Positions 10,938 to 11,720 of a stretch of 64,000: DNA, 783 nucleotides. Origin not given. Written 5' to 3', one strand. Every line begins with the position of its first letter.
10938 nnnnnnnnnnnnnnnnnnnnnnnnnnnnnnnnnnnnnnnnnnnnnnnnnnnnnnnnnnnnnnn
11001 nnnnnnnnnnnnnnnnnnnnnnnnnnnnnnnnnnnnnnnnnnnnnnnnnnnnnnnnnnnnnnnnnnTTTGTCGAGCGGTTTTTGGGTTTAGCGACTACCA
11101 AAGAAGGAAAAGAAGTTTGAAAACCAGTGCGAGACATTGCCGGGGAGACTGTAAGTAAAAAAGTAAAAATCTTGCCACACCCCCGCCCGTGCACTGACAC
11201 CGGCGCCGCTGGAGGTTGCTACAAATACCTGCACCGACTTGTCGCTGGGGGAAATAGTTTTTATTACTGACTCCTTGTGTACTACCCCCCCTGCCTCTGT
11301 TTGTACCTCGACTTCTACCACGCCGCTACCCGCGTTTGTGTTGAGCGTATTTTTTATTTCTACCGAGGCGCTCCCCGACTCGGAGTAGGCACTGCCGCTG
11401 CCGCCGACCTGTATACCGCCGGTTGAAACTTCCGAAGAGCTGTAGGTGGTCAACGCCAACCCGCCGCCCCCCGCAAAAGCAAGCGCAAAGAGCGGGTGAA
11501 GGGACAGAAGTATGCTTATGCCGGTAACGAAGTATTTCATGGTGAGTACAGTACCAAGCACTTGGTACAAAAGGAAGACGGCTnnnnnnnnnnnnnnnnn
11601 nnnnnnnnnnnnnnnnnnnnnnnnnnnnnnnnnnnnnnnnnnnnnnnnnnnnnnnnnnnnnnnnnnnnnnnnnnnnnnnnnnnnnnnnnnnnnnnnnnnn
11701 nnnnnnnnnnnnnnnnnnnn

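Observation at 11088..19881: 9-kb co-oriented array of secreted proteins sharing an uncharacterised TGDA-A-A-ANV-N-VNTNI repeat and PG-binding C-termini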

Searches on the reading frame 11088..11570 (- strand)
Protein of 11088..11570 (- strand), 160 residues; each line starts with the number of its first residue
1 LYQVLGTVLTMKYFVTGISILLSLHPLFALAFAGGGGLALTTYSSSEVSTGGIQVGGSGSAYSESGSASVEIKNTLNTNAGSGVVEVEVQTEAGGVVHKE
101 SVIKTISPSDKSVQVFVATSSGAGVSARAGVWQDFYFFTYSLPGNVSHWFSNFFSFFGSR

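Call 3: search_protein_families(library=pfam, proteins=[window:11088-11570:-], max_evalue=1)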
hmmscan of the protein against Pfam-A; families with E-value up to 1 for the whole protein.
window:11088-11570:- (160 aa): 1 family
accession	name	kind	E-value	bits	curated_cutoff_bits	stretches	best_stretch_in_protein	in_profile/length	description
PF18224.6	ToxB_N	-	0.29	11.7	25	0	45-75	10-40/61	ToxB N-terminal domain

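Call 4: search_protein_families(library=ncbifam, proteins=[window:11088-11570:-], max_evalue=1)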
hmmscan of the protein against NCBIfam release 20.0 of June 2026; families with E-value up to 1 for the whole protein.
window:11088-11570:- (160 aa): 1 family
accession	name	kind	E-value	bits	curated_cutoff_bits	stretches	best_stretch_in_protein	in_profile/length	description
NF033437.1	YpdK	equivalog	0.0071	16.3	30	1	11-22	1-12/23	membrane protein YpdK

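Call 96: search_protein_families(library=phrogs, proteins=[window:11088-11570:-], max_evalue=0.01)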
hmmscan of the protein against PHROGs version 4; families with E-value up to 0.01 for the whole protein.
window:11088-11570:- (160 aa): 0 families
